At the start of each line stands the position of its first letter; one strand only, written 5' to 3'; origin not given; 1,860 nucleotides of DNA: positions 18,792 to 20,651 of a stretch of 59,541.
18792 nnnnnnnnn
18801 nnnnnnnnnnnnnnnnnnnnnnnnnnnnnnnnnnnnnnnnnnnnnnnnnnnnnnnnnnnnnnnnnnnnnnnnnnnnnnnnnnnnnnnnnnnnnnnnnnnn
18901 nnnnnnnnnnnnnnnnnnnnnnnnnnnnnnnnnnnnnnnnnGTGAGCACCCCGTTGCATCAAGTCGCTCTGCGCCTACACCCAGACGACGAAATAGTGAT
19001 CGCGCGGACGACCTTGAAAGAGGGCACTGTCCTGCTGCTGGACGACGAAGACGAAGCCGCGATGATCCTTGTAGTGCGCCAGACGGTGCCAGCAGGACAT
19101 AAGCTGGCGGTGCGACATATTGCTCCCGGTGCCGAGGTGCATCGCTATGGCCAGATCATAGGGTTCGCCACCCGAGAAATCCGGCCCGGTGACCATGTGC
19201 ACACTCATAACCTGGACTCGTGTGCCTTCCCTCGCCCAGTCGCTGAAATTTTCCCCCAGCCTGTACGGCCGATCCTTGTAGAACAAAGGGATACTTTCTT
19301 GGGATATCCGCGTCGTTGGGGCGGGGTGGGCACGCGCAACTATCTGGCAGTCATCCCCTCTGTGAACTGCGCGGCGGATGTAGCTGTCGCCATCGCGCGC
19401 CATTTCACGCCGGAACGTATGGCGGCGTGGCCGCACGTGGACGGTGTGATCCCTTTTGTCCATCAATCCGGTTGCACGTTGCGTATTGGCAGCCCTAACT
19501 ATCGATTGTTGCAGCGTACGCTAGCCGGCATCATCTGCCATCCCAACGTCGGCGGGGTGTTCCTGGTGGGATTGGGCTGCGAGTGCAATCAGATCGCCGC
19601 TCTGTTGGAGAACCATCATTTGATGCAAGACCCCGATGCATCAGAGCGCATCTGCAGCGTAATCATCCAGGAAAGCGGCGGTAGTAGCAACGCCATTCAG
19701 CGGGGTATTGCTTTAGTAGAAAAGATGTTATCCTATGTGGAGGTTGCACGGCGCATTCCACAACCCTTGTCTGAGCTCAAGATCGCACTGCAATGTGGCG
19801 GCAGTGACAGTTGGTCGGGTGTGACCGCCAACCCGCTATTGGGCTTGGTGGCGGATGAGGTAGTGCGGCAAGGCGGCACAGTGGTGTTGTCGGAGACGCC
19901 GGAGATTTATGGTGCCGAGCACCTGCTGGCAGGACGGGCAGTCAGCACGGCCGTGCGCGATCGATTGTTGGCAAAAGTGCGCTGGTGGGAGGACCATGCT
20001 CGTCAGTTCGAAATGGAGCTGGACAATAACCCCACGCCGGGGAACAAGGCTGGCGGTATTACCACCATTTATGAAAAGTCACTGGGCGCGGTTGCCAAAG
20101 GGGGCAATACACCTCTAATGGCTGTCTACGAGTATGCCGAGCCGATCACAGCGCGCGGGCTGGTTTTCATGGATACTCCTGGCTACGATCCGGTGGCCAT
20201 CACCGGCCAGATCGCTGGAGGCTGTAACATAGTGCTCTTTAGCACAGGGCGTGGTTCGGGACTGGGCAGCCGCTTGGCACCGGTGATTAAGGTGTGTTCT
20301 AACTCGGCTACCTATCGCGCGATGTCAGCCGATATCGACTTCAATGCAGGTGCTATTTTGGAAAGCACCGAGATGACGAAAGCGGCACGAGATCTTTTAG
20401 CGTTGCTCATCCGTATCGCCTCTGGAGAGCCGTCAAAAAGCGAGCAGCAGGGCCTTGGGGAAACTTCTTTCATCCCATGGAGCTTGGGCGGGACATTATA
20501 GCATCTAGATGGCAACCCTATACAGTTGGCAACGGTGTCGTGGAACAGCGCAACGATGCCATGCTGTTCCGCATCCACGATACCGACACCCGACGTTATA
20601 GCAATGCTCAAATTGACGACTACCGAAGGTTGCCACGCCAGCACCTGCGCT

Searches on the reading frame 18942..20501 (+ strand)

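Call 87: search_protein_families(library=pfam, proteins=[window:18942-20501:+], max_evalue=0.0001)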
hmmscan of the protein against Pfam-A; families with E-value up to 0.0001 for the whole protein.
window:18942-20501:+ (519 aa): 3 families
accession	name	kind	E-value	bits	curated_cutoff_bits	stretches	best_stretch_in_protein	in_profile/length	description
PF20629.2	GD_AH_C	-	1.9e-95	319.3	26.8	1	276-516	1-240/242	D-galactarate/Altronate dehydratase, C-terminal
PF04295.18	GD_AH_second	-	3.4e-39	134.5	27.3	1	121-266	1-135/136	D-galactarate dehydratase/Altronate hydrolase, second domain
PF08666.17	SAF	-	7e-08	33.3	21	1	17-91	2-62/63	SAF domain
